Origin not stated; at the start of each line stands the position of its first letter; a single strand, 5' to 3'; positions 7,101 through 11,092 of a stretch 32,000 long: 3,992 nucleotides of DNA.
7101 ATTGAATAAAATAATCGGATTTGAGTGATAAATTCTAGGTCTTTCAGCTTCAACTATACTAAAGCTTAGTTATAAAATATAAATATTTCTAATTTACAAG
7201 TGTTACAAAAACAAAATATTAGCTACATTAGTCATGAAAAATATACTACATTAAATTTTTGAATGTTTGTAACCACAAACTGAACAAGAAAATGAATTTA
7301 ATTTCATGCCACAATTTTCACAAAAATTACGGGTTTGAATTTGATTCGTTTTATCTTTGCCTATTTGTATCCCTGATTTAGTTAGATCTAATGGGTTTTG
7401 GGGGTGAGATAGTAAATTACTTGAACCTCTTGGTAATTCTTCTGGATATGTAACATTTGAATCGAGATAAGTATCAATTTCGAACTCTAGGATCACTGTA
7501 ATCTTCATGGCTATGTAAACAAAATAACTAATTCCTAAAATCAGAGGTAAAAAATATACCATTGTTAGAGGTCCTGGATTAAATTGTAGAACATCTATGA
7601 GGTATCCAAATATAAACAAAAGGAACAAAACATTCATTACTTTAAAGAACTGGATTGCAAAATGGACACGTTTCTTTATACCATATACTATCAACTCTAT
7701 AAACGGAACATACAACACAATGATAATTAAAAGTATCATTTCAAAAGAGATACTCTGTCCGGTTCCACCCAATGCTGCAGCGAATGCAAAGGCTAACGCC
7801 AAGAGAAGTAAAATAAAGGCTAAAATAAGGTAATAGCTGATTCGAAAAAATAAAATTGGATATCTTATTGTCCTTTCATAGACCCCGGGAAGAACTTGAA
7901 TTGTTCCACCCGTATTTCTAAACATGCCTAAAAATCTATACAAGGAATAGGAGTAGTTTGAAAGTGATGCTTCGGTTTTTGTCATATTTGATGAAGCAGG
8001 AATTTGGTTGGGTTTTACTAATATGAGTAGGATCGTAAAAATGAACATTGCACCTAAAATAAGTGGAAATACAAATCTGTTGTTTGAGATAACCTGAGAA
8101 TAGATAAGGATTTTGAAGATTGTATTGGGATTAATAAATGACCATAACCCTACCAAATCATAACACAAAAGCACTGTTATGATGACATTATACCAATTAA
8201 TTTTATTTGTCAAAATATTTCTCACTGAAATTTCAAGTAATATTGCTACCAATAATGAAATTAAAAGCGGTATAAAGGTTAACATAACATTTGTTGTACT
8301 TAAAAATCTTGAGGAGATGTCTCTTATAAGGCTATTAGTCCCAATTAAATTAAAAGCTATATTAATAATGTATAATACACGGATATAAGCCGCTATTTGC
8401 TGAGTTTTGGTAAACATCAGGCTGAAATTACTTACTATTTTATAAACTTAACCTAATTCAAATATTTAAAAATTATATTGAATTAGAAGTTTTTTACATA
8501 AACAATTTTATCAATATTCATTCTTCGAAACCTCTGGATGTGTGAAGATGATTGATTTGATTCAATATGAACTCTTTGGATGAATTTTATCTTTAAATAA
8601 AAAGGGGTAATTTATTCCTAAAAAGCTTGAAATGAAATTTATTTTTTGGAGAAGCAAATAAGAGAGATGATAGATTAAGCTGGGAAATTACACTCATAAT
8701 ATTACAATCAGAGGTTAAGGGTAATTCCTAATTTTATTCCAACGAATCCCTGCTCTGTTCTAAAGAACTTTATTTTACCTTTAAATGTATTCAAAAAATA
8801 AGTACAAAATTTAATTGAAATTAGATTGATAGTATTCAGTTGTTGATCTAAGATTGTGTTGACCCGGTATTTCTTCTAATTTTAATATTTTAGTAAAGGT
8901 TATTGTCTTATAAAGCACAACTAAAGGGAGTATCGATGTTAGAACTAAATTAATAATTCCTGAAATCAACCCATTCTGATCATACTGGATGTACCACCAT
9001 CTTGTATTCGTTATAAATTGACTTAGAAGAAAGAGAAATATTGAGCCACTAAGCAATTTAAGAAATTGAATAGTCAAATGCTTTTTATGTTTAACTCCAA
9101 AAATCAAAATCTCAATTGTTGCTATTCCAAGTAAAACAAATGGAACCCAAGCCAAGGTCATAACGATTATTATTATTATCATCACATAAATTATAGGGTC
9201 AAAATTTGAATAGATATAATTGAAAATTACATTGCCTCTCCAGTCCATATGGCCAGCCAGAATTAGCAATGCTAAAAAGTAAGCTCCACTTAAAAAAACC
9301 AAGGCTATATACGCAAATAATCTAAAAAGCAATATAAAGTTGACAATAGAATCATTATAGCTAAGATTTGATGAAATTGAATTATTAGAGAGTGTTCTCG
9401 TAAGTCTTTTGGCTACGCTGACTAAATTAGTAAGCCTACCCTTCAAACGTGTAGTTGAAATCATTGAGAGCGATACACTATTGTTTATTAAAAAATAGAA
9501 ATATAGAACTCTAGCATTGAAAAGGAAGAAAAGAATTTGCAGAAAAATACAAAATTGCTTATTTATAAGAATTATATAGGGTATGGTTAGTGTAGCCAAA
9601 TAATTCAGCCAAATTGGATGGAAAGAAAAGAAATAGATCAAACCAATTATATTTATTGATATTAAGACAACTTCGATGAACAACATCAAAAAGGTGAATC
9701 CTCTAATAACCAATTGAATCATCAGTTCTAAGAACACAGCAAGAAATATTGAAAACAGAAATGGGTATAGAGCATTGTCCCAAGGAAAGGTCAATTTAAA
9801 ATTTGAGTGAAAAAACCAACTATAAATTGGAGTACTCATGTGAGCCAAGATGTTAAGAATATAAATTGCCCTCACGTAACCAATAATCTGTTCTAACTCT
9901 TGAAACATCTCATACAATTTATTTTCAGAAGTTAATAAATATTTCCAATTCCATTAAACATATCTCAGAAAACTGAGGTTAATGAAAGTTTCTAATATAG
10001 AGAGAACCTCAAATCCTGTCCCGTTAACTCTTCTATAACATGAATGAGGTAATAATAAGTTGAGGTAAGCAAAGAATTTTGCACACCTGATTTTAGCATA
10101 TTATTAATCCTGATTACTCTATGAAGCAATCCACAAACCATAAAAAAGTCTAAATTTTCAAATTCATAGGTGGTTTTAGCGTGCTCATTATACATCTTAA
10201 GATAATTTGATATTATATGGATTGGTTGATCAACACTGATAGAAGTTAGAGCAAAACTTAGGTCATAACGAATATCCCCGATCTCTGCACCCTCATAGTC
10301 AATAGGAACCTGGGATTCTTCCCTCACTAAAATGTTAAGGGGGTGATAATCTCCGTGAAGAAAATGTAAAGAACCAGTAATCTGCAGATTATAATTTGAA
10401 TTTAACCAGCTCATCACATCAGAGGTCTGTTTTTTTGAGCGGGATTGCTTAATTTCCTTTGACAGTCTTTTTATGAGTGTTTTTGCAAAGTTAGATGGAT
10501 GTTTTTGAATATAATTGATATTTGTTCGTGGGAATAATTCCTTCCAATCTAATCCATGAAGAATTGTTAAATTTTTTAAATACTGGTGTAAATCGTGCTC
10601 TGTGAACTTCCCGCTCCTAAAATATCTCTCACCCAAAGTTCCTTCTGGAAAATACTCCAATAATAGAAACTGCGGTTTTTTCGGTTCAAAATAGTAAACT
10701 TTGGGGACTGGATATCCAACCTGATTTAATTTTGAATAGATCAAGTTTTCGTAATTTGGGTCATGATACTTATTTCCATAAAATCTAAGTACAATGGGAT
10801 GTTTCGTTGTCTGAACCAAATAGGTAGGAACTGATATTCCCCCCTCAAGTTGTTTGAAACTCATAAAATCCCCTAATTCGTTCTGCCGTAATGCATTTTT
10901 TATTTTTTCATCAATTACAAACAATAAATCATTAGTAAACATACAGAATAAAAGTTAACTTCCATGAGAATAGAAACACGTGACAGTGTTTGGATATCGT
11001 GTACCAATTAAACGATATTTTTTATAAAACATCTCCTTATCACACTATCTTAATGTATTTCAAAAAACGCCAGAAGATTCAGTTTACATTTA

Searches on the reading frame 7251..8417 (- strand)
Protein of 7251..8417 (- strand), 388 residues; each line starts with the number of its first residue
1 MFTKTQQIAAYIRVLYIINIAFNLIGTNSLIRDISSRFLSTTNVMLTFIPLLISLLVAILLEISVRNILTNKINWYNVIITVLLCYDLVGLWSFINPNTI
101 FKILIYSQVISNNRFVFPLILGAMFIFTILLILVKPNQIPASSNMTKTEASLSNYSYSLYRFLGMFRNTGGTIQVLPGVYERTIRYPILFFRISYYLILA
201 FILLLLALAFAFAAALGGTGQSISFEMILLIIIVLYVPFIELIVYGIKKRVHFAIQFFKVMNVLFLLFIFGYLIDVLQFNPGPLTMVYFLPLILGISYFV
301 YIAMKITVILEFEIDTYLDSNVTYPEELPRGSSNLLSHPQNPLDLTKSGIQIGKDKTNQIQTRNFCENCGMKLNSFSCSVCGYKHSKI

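Call 14: search_protein_families(library=pfam, proteins=[window:7251-8417:-], max_evalue=0.01)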
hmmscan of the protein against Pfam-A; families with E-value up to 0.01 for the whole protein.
window:7251-8417:- (388 aa): 1 family
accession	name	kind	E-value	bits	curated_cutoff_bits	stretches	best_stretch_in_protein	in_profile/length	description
PF12773.13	DZR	-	0.0082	16.7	27.3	0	362-384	11-33/45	Double zinc ribbon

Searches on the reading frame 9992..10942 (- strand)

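Call 14: search_protein_families(library=pfam, proteins=[window:9992-10942:-], max_evalue=0.01)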
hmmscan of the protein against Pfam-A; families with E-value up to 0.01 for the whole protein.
window:9992-10942:- (316 aa): 2 families
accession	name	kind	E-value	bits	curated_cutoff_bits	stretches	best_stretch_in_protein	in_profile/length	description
PF01636.29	APH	-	3.7e-18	66.6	23.2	1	29-252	2-230/239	Phosphotransferase enzyme family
PF02958.26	EcKL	-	0.00016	21.6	22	1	139-257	161-287/294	Ecdysteroid kinase-like family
